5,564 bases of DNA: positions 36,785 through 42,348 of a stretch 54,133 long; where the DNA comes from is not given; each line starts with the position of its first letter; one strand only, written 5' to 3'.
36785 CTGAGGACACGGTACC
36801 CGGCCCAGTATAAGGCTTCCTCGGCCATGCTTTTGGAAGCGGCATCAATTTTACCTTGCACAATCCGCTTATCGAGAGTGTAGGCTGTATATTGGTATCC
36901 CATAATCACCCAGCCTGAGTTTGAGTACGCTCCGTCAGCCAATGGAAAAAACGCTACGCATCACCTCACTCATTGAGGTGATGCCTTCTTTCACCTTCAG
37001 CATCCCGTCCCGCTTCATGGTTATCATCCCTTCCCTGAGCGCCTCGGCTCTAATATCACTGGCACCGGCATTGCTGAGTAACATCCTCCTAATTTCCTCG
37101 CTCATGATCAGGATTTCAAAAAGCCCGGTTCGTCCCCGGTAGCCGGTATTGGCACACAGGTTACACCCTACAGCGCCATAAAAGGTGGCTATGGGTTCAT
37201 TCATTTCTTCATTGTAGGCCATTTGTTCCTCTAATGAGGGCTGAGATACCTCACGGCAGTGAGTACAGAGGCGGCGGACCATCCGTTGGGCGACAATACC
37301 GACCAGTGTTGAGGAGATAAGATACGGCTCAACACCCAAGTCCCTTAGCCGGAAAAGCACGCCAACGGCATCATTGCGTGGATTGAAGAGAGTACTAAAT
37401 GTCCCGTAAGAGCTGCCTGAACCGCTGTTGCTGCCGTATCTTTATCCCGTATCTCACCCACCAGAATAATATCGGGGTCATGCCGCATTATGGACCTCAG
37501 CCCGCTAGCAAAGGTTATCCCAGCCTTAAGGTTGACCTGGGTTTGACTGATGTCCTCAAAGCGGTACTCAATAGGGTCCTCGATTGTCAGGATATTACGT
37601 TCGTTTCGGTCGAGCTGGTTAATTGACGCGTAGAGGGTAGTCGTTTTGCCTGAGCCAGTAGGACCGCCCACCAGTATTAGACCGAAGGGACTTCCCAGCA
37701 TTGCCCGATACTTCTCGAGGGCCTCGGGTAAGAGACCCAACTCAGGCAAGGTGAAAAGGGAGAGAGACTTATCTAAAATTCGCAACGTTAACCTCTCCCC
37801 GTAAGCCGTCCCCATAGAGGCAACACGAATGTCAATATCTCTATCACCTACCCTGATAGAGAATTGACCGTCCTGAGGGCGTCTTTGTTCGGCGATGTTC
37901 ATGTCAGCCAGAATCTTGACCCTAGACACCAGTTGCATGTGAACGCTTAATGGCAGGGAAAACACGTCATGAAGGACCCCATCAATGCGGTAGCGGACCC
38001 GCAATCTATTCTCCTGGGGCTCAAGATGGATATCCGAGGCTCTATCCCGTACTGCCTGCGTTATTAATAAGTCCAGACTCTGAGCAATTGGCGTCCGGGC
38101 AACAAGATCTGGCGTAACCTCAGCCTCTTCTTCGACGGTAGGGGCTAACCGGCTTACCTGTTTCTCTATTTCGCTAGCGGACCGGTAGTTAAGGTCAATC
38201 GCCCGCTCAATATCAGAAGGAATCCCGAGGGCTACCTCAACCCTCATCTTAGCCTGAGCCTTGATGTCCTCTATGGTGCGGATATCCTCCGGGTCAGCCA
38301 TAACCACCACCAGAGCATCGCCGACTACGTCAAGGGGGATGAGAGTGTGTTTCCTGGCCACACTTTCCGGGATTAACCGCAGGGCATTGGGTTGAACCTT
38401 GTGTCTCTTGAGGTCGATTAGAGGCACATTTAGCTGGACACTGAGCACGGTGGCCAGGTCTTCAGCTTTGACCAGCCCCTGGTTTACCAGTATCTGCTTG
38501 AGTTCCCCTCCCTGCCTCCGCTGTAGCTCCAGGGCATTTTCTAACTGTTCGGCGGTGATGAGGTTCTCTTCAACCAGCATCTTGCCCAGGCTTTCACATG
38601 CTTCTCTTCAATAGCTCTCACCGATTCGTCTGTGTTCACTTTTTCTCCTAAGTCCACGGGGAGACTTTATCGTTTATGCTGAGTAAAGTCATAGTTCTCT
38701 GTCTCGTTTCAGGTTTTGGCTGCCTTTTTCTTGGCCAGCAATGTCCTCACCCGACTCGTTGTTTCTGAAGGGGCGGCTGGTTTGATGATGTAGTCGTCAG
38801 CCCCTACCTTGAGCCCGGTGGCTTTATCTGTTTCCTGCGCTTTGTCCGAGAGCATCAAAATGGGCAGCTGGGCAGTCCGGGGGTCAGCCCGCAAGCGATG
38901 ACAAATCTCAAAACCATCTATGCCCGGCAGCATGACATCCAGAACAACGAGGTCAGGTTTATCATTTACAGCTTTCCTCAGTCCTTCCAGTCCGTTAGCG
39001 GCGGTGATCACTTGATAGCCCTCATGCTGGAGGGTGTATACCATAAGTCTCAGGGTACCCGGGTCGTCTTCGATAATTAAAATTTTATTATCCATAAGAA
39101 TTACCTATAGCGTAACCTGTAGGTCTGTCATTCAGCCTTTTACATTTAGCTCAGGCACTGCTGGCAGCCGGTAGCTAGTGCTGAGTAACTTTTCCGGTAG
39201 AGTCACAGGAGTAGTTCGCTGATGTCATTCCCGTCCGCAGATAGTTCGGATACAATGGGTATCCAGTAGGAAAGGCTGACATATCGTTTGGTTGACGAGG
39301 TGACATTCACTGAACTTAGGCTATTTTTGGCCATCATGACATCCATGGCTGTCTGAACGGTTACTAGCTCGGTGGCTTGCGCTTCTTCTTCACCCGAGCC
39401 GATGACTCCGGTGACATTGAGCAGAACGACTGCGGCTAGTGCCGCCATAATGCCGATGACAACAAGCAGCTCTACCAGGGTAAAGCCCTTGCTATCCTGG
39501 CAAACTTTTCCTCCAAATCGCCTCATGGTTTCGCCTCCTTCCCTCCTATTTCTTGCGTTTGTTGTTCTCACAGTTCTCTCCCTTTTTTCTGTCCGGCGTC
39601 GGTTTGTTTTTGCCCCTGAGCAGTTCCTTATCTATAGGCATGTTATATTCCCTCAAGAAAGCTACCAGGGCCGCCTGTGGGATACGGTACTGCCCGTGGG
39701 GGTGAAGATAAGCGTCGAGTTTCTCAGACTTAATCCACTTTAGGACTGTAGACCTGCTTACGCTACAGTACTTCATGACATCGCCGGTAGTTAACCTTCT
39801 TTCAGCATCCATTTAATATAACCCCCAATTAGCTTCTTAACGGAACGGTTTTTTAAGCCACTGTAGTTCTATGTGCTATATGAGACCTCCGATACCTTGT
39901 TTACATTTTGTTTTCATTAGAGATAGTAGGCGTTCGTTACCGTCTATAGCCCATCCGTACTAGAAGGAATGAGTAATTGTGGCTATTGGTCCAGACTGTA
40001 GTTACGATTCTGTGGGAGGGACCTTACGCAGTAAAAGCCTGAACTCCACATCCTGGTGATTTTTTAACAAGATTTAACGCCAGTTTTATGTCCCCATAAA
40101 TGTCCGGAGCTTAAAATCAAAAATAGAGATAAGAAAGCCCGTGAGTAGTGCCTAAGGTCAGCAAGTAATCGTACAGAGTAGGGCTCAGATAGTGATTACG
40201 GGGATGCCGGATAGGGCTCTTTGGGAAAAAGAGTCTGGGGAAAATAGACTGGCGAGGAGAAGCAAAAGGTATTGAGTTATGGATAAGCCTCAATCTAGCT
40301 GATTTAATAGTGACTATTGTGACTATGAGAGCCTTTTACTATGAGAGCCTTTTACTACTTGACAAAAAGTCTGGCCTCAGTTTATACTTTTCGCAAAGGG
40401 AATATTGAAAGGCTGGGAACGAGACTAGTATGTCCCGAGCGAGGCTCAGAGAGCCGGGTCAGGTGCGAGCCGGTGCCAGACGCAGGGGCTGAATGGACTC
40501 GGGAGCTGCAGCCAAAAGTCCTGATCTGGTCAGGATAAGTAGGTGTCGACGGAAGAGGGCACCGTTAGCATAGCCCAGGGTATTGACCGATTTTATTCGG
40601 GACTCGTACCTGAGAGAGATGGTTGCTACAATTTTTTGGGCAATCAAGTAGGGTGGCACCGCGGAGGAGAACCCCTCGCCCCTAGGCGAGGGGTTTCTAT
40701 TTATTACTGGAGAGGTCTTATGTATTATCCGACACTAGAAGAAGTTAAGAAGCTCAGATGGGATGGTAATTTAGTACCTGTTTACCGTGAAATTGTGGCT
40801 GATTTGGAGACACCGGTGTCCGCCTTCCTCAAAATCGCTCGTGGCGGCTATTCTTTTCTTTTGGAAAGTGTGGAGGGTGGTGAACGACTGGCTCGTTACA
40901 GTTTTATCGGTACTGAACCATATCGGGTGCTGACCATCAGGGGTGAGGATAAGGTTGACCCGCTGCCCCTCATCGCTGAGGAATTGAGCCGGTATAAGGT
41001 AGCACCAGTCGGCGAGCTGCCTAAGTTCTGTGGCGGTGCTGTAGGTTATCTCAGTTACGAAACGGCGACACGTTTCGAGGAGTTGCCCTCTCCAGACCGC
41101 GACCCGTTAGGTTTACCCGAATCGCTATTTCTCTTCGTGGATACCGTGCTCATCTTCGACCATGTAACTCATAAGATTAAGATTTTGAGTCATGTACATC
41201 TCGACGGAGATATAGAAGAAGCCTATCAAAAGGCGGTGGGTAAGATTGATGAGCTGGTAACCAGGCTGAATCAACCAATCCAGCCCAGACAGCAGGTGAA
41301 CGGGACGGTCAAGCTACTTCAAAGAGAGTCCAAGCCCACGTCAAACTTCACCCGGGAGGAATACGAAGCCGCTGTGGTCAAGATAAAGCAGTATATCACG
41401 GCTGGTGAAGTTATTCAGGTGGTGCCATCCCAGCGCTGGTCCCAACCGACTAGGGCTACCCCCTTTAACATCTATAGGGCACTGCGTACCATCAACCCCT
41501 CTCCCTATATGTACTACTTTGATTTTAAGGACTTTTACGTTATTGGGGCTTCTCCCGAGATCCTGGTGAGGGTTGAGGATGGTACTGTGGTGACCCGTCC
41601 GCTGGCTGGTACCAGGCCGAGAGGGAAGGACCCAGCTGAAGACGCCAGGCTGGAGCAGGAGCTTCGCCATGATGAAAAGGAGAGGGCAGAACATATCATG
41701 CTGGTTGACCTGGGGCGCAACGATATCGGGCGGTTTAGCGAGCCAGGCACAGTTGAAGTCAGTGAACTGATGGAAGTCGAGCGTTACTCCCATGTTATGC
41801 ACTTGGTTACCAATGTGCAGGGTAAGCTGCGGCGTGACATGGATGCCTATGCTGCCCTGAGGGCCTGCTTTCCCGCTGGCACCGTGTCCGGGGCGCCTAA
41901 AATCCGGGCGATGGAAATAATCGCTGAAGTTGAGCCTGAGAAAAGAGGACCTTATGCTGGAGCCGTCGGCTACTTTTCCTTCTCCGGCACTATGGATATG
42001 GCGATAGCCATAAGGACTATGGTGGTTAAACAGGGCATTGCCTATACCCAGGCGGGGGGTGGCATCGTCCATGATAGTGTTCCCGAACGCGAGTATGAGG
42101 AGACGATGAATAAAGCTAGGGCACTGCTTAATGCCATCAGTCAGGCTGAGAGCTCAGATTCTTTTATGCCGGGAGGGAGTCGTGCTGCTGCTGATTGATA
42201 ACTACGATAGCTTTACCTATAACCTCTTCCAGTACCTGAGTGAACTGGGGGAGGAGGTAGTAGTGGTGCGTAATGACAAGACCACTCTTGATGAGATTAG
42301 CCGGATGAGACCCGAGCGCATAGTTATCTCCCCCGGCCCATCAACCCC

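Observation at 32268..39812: Type IV pilus operon caught in early decay: eight lesions in 7.3 kb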

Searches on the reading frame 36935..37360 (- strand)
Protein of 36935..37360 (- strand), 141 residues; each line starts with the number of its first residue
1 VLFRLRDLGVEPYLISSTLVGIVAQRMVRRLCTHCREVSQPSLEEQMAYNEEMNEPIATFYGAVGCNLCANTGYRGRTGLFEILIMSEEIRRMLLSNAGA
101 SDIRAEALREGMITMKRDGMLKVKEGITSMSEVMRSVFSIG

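Call 5: search_protein_families(library=pfam, proteins=[window:36935-37360:-], max_evalue=0.01)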
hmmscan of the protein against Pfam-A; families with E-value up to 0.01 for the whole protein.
window:36935-37360:- (141 aa): 1 family
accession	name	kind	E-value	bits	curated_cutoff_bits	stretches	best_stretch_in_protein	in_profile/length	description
PF00437.27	T2SSE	-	1.9e-27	96.3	24.9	1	2-135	252-370/370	Type II/IV secretion system protein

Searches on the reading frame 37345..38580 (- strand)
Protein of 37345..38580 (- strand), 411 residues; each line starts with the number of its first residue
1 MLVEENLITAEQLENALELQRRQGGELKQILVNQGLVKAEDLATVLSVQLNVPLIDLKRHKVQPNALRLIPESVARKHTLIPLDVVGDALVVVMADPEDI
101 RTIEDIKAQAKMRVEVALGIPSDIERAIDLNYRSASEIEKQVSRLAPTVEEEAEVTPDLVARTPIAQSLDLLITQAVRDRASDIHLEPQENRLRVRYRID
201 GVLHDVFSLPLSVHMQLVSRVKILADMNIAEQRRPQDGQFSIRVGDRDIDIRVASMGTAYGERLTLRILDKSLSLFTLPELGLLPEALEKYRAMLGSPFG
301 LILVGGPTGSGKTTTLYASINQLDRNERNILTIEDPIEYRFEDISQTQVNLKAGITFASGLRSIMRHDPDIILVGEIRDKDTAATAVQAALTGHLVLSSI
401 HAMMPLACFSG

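Call 5: search_protein_families(library=pfam, proteins=[window:37345-38580:-], max_evalue=0.01)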
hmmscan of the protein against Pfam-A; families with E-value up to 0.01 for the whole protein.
window:37345-38580:- (411 aa): 8 families
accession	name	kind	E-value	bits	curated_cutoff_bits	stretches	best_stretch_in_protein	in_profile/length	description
PF00437.27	T2SSE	-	5.2e-91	305.5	24.9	1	162-402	5-245/370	Type II/IV secretion system protein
PF05157.20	MshEN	-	4.3e-20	71.9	23.1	1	50-136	1-88/90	MshEN domain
PF25199.1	nSTAND_NTPase5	-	6.5e-05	23.2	34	1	300-348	42-91/145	Novel STAND NTPase 5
PF13191.12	AAA_16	-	0.0018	19.2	32.6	1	286-330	14-53/167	AAA ATPase domain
PF13401.12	AAA_22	-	0.0056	17.4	27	0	300-336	6-42/130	AAA domain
PF00265.24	TK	-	0.0064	16.8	20.6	0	301-376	3-85/176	Thymidine kinase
PF06414.18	Zeta_toxin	-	0.0077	16.1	22.3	0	301-335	18-52/199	Zeta toxin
PF04851.21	ResIII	-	0.0093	16.3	22.5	0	287-335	11-61/164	Type III restriction enzyme, res subunit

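Call 11: find_related_loci(query=window:37345-38580:-, collection=genome_contigs, flank=10000)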
Query window:37345-38580:- (411 aa) in genome_contigs; peptide patterns used: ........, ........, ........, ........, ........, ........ (x = any residue, [..] = any of these).
599 stretches matched a pattern (row limit reached: there are more); 598 encode a relative of the query (tblastn E <= 1e-3); the best 80 are kept; 80 distinct loci.
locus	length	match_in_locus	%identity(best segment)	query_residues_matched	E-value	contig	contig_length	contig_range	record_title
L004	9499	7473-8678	74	1-402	0e+0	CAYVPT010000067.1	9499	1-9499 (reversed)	MAG TPA_asm: uncultured Dehalococcoidaceae bacterium isolate binchicken_co34_11 genome assembly, contig: NODE_12678_leng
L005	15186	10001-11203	68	1-402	0e+0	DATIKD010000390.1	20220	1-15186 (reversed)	MAG TPA_asm: Dehalococcoidales bacterium isolate SMAG_U15709 k141_120382, whole genome shotgun sequence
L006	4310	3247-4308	73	1-354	2e-180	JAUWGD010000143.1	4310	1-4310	MAG: Dehalococcoidales bacterium isolate CSMAG_2233 CSMAG_2233_k141_1123720_length_4310_cov_11.4447, whole genome shotgu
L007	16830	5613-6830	57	1-402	3e-151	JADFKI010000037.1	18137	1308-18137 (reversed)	MAG: Chloroflexota bacterium isolate B47T1B5 B47T1B5_NODE2860, whole genome shotgun sequence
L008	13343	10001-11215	51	2-402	4e-129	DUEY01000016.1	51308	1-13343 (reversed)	MAG TPA_asm: Dehalococcoidia bacterium isolate W281 Contig16, whole genome shotgun sequence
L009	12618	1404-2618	47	1-402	2e-113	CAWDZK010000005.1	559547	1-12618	MAG: uncultured Actinomycetota bacterium isolate MFD01275.bin.1.75 genome assembly, contig: contig_3816, whole genome sh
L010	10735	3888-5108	47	1-402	1e-112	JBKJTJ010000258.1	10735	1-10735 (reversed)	MAG: Actinomycetota bacterium isolate ant_bin.614 k117_31347, whole genome shotgun sequence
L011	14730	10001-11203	43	1-401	5e-110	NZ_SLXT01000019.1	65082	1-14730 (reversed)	Heliophilum fasciatum strain DSM 11170 Ga0244663_119, whole genome shotgun sequence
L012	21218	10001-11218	43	1-401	6e-106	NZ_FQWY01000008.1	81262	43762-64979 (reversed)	Thermosyntropha lipolytica DSM 11003, whole genome shotgun sequence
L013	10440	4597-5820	43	1-401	1e-105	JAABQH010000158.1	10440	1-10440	MAG: Deltaproteobacteria bacterium isolate S05.Bin005 NODE_50_length_10440_cov_11.9957, whole genome shotgun sequence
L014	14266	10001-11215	41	1-402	7e-105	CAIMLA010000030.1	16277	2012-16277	uncultured bacterium isolate MJ-time_bin-1956 genome assembly, contig: bin-1956:30/56, whole genome shotgun sequence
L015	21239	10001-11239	43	1-401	1e-104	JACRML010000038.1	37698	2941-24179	MAG: Deltaproteobacteria bacterium isolate NC_groundwater_1906_Pr3_S2p5_42_12 SR2-18-S2p5_coassembly_scaffold_128311, wh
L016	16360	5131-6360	42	1-401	4e-104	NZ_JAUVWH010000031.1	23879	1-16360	MAG: Geoalkalibacter sp. isolate CSMAG_1185 CSMAG_1185_k127_1693892_length_23879_cov_78.4960, whole genome shotgun seque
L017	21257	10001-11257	42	1-401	2e-103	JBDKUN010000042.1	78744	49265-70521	MAG: Armatimonadota bacterium isolate 8_bin.138 c_000001122235, whole genome shotgun sequence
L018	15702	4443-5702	43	2-409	1e-103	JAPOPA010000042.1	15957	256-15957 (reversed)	MAG: Chloroflexota bacterium isolate APA_bin_48 c_000000507576, whole genome shotgun sequence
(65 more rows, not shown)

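Call 17: find_related_loci(query=window:37345-38580:-, collection=metagenome_contigs, flank=10000)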
Query window:37345-38580:- (411 aa) in metagenome_contigs; peptide patterns used: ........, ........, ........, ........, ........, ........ (x = any residue, [..] = any of these).
599 stretches matched a pattern (row limit reached: there are more); 598 encode a relative of the query (tblastn E <= 1e-3); the best 80 are kept; 80 distinct loci.
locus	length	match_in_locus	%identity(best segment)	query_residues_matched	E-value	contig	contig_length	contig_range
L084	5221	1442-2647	57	1-402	6e-147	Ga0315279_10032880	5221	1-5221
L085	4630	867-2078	53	2-402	1e-141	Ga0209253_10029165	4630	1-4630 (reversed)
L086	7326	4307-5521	52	1-402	5e-135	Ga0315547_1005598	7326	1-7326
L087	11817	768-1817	58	54-402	8e-130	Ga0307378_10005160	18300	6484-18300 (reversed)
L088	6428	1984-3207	50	2-402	3e-125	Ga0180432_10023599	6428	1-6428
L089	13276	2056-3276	47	1-402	2e-118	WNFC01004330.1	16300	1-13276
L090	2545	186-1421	42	1-402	1e-110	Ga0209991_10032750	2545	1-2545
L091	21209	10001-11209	45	1-401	2e-105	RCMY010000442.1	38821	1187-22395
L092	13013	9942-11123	43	1-402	3e-105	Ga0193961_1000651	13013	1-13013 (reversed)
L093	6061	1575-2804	41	1-401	3e-105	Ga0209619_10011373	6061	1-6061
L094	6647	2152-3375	43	2-401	8e-105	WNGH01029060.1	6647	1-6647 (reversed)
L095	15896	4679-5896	43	1-401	1e-104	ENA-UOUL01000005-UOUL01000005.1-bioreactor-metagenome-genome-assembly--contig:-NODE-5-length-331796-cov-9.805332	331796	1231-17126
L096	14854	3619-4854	41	1-401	2e-104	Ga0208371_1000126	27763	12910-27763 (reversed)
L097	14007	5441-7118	41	1-401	2e-104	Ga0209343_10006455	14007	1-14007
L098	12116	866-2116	42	1-401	8e-103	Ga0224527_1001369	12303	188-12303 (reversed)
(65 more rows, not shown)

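Call 53: list_cluster_members(proteins=[P0001, window:37345-38580:-, window:38709-39095:-])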
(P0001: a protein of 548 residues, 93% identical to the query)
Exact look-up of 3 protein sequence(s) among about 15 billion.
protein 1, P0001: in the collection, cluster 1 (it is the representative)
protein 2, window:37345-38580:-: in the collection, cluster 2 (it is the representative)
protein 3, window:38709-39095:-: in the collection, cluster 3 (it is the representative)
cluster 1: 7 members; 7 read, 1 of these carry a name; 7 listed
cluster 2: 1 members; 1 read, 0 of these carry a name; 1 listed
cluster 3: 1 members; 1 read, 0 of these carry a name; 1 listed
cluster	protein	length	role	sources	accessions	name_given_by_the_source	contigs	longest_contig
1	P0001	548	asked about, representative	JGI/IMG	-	-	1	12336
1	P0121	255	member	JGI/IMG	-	general secretion pathway protein E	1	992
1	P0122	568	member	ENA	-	-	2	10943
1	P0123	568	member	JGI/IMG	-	-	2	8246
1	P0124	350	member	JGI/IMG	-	-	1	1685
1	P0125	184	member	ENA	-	-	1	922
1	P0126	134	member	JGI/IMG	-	-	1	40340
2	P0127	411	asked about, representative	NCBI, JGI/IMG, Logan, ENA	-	-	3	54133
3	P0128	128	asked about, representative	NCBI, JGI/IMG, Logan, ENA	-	-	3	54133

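Call 55: find_encoding_contigs(protein=P0122, flank=10000, max_places=4)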
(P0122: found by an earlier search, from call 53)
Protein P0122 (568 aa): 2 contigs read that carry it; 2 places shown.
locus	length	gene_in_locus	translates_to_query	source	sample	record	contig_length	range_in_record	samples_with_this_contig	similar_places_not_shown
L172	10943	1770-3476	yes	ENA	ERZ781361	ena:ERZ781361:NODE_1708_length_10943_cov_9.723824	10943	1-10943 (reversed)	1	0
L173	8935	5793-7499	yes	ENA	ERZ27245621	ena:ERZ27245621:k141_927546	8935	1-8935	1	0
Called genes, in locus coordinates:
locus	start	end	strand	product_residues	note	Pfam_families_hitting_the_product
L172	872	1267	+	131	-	PF07963:N_methyl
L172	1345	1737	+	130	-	PF00072:Response_reg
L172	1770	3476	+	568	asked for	PF05157:MshEN, PF00437:T2SSE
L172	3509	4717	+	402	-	PF00482:T2SSF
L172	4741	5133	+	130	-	-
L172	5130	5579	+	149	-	PF07963:N_methyl (weak)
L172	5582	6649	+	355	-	PF01344:Kelch_1 (faint), PF07646:Kelch_2 (faint), PF13964:Beta-prop_Calicin, PF24981:Beta-prop_ATRN-LZTR1 (weak), PF25210:Kelch_FKB95 (faint)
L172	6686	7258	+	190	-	-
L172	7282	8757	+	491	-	PF11104:PilM_2, PF05137:PilN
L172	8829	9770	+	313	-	PF00903:Glyoxalase (faint), PF13669:Glyoxalase_4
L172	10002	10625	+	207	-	PF00117:GATase, PF01174:SNO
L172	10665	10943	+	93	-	?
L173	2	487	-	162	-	?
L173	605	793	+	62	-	-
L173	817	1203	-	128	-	PF00072:Response_reg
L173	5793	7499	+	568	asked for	PF05157:MshEN, PF00437:T2SSE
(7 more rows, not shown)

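Call 56: find_encoding_contigs(protein=P0123, flank=10000, max_places=4)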
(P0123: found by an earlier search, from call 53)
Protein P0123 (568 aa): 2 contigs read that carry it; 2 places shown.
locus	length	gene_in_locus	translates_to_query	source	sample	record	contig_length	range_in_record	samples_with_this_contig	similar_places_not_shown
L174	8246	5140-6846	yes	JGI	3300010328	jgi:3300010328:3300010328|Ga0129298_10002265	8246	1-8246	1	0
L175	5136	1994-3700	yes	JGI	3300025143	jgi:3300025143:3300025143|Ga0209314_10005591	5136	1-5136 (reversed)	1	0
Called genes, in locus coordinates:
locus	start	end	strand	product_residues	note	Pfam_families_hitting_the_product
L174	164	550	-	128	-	PF00072:Response_reg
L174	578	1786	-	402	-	PF00989:PAS, PF08448:PAS_4 (weak), PF13188:PAS_8, PF13426:PAS_9, PF08447:PAS_3, PF00512:HisKA, PF02518:HATPase_c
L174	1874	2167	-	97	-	PF00989:PAS, PF13188:PAS_8 (weak), PF08448:PAS_4 (faint)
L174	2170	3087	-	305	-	PF03705:CheR_N, PF01739:CheR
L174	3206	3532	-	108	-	PF18902:DUF5658 (weak)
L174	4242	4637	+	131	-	PF07963:N_methyl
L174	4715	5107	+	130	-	PF00072:Response_reg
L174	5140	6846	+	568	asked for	PF05157:MshEN, PF00437:T2SSE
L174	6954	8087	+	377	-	PF00482:T2SSF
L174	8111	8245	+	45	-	?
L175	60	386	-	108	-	PF18902:DUF5658 (weak)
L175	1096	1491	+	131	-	PF07963:N_methyl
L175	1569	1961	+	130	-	PF00072:Response_reg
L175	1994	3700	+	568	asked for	PF05157:MshEN, PF00437:T2SSE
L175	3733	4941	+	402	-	PF00482:T2SSF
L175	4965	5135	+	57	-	?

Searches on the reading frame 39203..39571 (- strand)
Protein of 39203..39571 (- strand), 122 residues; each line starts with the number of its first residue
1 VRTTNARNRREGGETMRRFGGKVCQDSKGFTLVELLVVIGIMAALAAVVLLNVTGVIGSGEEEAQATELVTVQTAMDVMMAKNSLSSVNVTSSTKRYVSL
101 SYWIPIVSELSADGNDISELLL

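Call 5: search_protein_families(library=pfam, proteins=[window:39203-39571:-], max_evalue=0.01)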
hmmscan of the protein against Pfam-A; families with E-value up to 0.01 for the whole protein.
window:39203-39571:- (122 aa): 1 family
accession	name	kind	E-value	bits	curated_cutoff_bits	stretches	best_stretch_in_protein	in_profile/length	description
PF07963.17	N_methyl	-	6.2e-08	32.3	21.2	1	27-50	4-27/27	Prokaryotic N-terminal methylation motif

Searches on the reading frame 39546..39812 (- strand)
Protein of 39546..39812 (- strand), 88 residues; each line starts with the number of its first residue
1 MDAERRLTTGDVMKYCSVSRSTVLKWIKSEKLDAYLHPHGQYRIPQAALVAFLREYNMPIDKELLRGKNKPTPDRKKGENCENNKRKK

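Call 5: search_protein_families(library=pfam, proteins=[window:39546-39812:-], max_evalue=0.01)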
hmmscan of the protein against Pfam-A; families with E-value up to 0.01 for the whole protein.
window:39546-39812:- (88 aa): 1 family
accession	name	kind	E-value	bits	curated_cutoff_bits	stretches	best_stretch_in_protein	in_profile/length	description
PF12728.13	HTH_17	-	1.1e-11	45.2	27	1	7-55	2-49/51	Helix-turn-helix domain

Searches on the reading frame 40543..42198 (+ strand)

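Call 42: search_protein_families(library=pfam, proteins=[window:40543-42198:+], max_evalue=0.00001)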
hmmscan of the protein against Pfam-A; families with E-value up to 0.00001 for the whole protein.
window:40543-42198:+ (551 aa): 2 families
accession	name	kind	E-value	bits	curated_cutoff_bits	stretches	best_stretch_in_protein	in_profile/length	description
PF00425.24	Chorismate_bind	-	1.1e-98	330.4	27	1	271-524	2-257/257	chorismate binding enzyme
PF04715.19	Anth_synt_I_N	-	1.1e-29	103.9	23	1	87-213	1-139/140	Anthranilate synthase component I, N terminal region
